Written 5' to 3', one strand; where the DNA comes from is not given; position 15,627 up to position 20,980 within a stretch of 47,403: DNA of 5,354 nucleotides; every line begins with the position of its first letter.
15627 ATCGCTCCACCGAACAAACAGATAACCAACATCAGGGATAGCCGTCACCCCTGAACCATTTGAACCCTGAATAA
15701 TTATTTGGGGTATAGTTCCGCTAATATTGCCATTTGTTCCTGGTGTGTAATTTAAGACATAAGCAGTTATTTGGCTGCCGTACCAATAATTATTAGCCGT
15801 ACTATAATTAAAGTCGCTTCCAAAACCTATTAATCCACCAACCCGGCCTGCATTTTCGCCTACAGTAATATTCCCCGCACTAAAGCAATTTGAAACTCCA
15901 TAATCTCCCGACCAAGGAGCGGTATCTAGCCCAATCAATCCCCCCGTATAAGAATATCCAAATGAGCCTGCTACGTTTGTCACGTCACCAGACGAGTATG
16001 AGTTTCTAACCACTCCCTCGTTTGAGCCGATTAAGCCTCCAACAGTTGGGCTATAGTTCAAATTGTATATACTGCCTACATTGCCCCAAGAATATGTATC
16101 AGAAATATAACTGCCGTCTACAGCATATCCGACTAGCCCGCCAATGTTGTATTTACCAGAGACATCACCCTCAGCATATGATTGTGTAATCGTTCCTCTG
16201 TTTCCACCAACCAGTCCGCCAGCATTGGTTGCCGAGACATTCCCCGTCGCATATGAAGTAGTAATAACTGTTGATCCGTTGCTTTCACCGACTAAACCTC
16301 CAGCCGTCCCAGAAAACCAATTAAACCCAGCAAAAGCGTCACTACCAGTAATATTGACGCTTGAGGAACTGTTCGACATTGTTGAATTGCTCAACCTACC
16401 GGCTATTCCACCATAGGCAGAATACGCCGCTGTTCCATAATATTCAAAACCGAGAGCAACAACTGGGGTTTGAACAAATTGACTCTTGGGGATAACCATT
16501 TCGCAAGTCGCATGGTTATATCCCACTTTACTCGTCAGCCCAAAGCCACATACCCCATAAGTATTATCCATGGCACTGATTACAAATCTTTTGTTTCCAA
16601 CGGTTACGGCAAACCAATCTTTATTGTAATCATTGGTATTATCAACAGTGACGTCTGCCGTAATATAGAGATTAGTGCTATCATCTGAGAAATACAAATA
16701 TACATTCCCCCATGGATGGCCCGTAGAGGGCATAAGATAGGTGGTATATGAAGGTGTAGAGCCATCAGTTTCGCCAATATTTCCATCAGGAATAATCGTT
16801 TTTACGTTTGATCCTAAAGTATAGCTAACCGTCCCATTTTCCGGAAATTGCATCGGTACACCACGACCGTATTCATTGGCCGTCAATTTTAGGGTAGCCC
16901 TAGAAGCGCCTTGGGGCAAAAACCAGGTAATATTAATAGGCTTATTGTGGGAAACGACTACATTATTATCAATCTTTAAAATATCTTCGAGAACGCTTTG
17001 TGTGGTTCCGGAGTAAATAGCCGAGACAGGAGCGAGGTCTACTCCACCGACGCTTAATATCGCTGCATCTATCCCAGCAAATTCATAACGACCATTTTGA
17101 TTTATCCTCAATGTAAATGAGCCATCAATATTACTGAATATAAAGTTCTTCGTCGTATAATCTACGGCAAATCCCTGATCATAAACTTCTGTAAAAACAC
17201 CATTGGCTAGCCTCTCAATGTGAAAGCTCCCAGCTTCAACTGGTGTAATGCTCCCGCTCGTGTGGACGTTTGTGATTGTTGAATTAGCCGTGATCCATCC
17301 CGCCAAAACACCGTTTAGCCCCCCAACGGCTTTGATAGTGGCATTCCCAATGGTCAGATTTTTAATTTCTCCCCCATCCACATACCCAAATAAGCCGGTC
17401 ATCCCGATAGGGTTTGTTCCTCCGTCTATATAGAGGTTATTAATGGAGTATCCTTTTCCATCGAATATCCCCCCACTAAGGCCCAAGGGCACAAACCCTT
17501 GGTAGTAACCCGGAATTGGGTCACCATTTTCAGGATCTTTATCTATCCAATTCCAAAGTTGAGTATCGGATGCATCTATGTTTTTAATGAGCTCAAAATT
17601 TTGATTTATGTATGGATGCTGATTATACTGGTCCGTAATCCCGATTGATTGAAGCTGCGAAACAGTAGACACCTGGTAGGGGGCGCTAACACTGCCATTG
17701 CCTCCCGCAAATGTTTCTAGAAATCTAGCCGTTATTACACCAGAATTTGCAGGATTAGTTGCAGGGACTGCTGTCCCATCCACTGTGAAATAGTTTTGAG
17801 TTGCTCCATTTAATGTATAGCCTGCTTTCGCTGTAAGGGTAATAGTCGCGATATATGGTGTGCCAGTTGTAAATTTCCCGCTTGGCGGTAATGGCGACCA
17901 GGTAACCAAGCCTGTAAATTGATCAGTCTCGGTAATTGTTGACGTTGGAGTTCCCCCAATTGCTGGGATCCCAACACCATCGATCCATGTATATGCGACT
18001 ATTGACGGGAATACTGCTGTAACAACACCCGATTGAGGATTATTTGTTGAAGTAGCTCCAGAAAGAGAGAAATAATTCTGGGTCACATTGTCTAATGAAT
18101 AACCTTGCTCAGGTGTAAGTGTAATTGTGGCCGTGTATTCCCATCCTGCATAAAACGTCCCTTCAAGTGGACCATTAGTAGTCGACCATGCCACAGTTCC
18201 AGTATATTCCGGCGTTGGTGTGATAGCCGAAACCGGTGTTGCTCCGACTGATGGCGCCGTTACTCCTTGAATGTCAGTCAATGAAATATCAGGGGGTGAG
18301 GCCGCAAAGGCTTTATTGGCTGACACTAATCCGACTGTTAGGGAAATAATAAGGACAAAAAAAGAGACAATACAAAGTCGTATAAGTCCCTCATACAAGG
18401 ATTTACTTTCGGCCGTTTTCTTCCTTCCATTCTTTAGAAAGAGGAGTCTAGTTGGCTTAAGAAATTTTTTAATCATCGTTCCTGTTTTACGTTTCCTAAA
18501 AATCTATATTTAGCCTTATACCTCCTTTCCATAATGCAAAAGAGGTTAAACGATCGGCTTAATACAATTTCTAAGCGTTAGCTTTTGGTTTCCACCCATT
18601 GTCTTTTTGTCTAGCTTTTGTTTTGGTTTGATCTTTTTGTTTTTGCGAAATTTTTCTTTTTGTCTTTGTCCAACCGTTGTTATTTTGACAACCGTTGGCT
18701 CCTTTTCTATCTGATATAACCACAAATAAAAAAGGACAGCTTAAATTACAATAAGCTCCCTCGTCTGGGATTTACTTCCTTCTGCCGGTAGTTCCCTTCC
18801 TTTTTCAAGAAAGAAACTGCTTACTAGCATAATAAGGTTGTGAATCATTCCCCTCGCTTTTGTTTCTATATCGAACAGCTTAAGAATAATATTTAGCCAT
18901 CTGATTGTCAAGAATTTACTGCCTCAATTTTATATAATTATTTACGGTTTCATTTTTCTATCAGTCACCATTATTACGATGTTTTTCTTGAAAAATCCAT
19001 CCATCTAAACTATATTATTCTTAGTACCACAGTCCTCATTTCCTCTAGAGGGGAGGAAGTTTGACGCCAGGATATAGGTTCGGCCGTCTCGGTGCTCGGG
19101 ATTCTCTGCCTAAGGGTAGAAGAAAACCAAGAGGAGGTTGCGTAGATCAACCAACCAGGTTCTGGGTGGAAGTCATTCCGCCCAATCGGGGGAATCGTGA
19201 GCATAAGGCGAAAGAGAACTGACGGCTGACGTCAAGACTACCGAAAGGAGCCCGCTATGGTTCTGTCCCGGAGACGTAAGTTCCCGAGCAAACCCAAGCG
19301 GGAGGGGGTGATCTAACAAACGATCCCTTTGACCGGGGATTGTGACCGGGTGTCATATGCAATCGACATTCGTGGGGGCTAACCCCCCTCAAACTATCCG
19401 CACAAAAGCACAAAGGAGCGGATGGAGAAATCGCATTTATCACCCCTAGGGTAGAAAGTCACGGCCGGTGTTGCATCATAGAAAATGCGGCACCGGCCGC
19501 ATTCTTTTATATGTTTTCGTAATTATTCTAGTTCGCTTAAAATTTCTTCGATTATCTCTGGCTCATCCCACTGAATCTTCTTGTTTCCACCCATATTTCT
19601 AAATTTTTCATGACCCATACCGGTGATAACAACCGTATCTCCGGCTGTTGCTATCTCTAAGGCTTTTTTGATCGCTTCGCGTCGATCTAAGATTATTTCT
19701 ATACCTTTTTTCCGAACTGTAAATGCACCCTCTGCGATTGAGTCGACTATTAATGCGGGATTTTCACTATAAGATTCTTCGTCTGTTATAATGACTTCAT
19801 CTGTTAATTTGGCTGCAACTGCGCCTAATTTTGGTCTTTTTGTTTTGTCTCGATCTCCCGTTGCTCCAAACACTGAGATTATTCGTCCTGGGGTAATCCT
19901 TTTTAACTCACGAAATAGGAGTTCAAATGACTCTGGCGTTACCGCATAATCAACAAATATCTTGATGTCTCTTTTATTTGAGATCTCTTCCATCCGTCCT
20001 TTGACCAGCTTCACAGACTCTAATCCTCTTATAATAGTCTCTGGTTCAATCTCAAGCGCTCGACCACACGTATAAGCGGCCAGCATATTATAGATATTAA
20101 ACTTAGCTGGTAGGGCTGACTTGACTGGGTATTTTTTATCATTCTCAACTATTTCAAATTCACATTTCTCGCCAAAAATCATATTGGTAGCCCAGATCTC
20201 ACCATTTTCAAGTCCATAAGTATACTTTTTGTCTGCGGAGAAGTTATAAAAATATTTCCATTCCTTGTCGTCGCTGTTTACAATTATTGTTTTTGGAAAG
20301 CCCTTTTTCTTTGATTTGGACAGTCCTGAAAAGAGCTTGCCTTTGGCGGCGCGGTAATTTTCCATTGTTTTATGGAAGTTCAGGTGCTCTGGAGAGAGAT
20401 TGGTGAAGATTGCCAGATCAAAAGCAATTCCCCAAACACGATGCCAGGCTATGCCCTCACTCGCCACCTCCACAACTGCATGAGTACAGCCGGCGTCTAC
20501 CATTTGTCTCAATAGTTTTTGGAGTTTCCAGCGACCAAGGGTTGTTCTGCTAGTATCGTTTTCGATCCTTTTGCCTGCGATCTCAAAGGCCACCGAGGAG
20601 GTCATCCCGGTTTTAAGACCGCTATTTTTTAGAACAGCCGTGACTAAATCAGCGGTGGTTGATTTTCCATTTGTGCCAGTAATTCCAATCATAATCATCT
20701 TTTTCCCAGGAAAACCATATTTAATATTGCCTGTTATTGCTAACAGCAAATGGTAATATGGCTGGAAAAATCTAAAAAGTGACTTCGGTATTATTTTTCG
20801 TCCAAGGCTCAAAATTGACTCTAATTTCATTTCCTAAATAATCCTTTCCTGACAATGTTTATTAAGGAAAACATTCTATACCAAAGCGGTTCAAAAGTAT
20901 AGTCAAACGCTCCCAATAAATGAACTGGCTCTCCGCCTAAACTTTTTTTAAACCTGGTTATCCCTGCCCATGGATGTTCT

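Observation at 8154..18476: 3,440-aa protein fuses an adhesin-type ectodomain of about 2,960 aa to a C-terminal membrane histidine kinase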

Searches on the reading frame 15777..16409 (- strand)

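Call 63: search_protein_families(library=pfam, proteins=[window:15777-16409:-], max_evalue=1)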
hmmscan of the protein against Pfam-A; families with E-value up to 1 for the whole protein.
window:15777-16409:- (211 aa): 1 family
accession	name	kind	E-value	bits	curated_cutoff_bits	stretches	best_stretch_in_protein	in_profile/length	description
PF07581.17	Glug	-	1e-15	57.4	20.5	4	122-144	4-28/28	The GLUG motif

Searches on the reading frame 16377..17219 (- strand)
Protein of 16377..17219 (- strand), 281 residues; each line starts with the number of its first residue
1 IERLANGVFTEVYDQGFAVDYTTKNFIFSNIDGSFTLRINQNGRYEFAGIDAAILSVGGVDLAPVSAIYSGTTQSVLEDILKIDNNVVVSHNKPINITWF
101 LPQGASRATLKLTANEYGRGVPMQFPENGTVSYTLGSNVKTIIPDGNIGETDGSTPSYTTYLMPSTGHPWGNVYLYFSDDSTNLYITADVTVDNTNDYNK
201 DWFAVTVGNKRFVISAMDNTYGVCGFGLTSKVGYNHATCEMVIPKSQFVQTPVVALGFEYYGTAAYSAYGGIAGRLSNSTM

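Call 63: search_protein_families(library=pfam, proteins=[window:16377-17219:-], max_evalue=1)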
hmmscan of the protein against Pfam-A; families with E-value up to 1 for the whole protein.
window:16377-17219:- (281 aa): 1 family
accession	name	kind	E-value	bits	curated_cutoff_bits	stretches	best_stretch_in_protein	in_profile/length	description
PF08773.16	CathepsinC_exc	-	0.064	14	27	1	5-29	60-85/121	Cathepsin C exclusion domain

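Call 81: predict_structure(protein=window:16377-17219:-)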
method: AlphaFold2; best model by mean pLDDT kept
length: 281 residues; sequences in the alignment: 1
mean_pLDDT: 36.2   pTM: 0.31
mean pLDDT of the five models: 36.2, 35.7, 32.8, 32.0, 31.1
residues with pLDDT >= 90: 0; 70-90: 0; 50-70: 22; < 50: 259
segments of 3 or more residues with pLDDT < 50: 1-21, 23-25, 31-36, 41-183, 191-237, 245-281
pLDDT, mean of each block of 10 residues (from residue 1): 35 42 49 50 43 28 27 26 28 30 29 30 33 30 24 32 34 45 49 45 46 44 43 48 47 25 27 25 28
secondary structure, 60 per line:
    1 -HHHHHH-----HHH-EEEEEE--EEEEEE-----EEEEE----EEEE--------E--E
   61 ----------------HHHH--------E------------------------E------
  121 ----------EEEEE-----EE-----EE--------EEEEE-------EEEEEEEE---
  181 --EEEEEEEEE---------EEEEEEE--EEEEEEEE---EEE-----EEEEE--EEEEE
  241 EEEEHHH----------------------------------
elements in order: H2-7 E17-22 E25-30 E36-40 E45-48 H77-80 E131-135 E158-162 E170-177 E183-191 E201-207 E210-217 E221-223 E229-233 E236-244

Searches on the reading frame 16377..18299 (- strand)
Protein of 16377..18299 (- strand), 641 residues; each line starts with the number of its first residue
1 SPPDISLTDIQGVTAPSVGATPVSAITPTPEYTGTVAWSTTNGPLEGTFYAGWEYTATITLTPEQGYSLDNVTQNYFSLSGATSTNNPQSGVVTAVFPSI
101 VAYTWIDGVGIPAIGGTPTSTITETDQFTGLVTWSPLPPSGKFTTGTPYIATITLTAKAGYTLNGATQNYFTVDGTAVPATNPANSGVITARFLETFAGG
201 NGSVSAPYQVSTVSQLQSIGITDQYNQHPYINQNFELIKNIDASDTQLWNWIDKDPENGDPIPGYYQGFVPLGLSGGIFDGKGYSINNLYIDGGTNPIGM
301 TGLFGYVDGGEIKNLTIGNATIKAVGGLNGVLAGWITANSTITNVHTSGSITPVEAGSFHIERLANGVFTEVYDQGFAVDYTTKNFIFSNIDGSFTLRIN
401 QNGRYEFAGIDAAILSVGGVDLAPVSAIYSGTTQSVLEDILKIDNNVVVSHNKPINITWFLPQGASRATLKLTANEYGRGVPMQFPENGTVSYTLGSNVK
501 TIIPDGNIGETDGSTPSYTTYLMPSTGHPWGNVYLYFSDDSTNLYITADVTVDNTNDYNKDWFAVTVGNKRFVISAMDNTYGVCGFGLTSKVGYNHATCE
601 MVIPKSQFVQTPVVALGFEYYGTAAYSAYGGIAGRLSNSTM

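Call 75: find_homologous_proteins(query=window:16377-18299:-, max_evalue=0.00001)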
Query window:16377-18299:- (641 aa): 749 proteins with E <= 0.00001 among 8000 candidates; the best 120 are listed.
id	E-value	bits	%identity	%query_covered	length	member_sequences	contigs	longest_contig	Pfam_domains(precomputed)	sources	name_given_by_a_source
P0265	4.2e-153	530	52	35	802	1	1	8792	PF02368.25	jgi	jgi:hypothetical protein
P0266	9.0e-136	472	50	30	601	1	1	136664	-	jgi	jgi:hypothetical protein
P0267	1.1e-133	465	50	35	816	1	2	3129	PF02368.25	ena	-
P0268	1.4e-127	445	50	30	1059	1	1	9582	PF07603.18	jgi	jgi:hypothetical protein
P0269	1.5e-123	432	50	30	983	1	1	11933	-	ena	-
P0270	7.7e-116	406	50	29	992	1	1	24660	-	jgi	jgi:hypothetical protein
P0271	2.7e-113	398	54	29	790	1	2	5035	PF03781.23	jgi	-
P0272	2.1e-111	392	47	30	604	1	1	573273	PF12733.14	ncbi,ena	-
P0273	4.0e-109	384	50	30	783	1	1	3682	-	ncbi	-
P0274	5.9e-109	384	53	29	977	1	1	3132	PF02368.25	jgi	jgi:hypothetical protein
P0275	3.9e-106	374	50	31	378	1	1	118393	-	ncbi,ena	-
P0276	5.8e-105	371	46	35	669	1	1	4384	PF11999.14,PF01370.28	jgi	jgi:hypothetical protein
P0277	2.5e-102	362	52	30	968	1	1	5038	PF03781.23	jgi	jgi:formylglycine-generating enzyme required for sulfatase activity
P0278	1.0e-97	347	54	29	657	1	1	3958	-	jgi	-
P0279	3.7e-97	345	52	29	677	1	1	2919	PF18885.7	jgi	-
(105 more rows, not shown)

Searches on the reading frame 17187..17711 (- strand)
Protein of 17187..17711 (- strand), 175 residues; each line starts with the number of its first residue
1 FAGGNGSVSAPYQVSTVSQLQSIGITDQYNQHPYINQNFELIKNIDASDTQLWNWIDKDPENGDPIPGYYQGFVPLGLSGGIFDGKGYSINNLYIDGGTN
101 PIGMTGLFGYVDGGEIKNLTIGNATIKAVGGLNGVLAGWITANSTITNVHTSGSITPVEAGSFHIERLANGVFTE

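Call 63: search_protein_families(library=pfam, proteins=[window:17187-17711:-], max_evalue=1)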
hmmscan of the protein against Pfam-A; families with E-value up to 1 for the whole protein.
window:17187-17711:- (175 aa): 1 family
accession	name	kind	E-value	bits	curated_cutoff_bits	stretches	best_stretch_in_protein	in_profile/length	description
PF05342.19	Peptidase_M26_N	-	0.0031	17.2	27.7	1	84-153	192-250/250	M26 IgA1-specific Metallo-endopeptidase N-terminal region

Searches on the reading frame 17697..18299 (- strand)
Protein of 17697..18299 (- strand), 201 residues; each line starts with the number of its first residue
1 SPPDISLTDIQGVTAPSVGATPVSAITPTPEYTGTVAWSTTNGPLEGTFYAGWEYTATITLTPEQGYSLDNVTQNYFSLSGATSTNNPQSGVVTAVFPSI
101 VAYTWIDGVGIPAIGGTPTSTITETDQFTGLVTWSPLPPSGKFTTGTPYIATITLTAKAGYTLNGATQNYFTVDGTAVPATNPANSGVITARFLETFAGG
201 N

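Call 63: search_protein_families(library=pfam, proteins=[window:17697-18299:-], max_evalue=1)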
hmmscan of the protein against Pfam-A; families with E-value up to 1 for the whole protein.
window:17697-18299:- (201 aa): 1 family
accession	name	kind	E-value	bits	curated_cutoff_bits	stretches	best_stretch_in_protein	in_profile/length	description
PF09244.16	Suc_Porlyase_C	-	0.24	12.3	23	0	50-73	20-43/67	Sucrose phosphorylase, C-terminal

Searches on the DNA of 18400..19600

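Call 41: search_rna_families(source=window, start=18400, end=19600, threshold=evalue, max_evalue=1)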
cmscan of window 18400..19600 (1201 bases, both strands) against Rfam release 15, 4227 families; matches with E-value up to 1: 0.
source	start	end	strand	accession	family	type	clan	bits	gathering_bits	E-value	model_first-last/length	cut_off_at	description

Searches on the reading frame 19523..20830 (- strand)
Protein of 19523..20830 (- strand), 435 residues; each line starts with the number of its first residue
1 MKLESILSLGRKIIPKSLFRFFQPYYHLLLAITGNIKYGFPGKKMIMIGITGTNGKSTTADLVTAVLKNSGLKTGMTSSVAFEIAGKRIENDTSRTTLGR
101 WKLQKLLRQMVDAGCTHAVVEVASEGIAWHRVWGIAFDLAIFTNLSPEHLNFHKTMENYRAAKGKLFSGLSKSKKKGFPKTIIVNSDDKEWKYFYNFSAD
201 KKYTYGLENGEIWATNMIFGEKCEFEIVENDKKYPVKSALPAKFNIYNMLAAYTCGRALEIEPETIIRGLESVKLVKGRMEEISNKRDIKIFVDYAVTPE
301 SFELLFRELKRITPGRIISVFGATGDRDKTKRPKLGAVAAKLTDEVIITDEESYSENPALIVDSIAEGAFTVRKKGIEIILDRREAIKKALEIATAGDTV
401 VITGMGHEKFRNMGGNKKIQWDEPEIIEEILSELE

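Call 14: search_protein_families(library=pfam, proteins=[window:19523-20830:-], max_evalue=0.001)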
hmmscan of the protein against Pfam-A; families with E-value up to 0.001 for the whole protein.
window:19523-20830:- (435 aa): 2 families
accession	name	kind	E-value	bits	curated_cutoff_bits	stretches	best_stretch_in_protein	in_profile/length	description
PF08245.18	Mur_ligase_M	-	7.5e-47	160.3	24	1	50-255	1-199/200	Mur ligase middle domain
PF02875.26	Mur_ligase_C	-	7.1e-28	98.4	28.4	1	278-405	1-126/127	Mur ligase, glutamate ligase domain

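Call 61: find_encoding_contigs(protein=window:19523-20830:-, flank=10000, max_places=6)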
Protein window:19523-20830:- (435 aa): 9 contigs read that carry it; 6 places shown.
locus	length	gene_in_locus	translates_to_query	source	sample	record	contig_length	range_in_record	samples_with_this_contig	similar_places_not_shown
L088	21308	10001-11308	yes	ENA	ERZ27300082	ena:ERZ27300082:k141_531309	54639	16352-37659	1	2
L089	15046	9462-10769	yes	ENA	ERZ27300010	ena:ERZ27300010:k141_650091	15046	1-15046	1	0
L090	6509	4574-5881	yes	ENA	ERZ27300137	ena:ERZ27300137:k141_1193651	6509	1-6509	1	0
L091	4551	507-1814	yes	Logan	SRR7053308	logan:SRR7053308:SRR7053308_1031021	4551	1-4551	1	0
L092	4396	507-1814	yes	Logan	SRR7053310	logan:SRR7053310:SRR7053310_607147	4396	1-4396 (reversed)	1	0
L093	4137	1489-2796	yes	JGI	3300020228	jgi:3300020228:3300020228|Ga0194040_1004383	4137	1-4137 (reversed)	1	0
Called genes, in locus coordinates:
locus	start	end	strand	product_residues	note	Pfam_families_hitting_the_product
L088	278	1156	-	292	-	PF12158:DUF3592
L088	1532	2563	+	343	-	PF02661:Fic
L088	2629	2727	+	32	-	-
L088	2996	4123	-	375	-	PF13191:AAA_16 (faint), PF13173:AAA_14, PF13401:AAA_22 (faint), PF13635:DUF4143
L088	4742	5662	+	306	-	PF13181:TPR_8 (faint), PF23914:TPR_CcmH_CycH (faint), PF13428:TPR_14 (faint), PF13424:TPR_12 (faint), PF00515:TPR_1 (weak), PF07719:TPR_2 (weak), PF14559:TPR_19 (faint)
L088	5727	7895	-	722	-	PF00133:tRNA-synt_1, PF09334:tRNA-synt_1g, PF13603:tRNA-synt_1_2, PF09334:tRNA-synt_1g (weak), PF08264:Anticodon_1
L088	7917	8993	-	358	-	PF00814:TsaD, PF02543:Carbam_trans_N (weak), PF22521:HypF_C_2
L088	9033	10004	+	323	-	PF02388:FemAB, PF13480:Acetyltransf_6, PF02388:FemAB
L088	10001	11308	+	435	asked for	PF08245:Mur_ligase_M, PF02875:Mur_ligase_C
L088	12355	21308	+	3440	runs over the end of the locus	PF18998:Flg_new_2, PF13415:Beta-prop_FBX42, PF13964:Beta-prop_Calicin (faint), PF24681:Kelch_KLHDC2_KLHL20_DRC7, PF25210:Kelch_FKB95 (faint), PF01344:Kelch_1 (weak), PF02518:HATPase_c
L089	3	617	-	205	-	?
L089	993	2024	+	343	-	PF02661:Fic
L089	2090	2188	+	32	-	-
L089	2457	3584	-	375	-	PF13191:AAA_16 (faint), PF13173:AAA_14, PF13401:AAA_22 (faint), PF13635:DUF4143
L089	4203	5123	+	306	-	PF13181:TPR_8 (faint), PF23914:TPR_CcmH_CycH (faint), PF13428:TPR_14 (faint), PF13424:TPR_12 (faint), PF00515:TPR_1 (weak), PF07719:TPR_2 (weak), PF14559:TPR_19 (faint)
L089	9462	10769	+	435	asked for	PF08245:Mur_ligase_M, PF02875:Mur_ligase_C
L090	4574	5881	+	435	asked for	PF08245:Mur_ligase_M, PF02875:Mur_ligase_C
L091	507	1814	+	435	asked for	PF08245:Mur_ligase_M, PF02875:Mur_ligase_C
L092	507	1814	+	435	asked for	PF08245:Mur_ligase_M, PF02875:Mur_ligase_C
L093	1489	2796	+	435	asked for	PF08245:Mur_ligase_M, PF02875:Mur_ligase_C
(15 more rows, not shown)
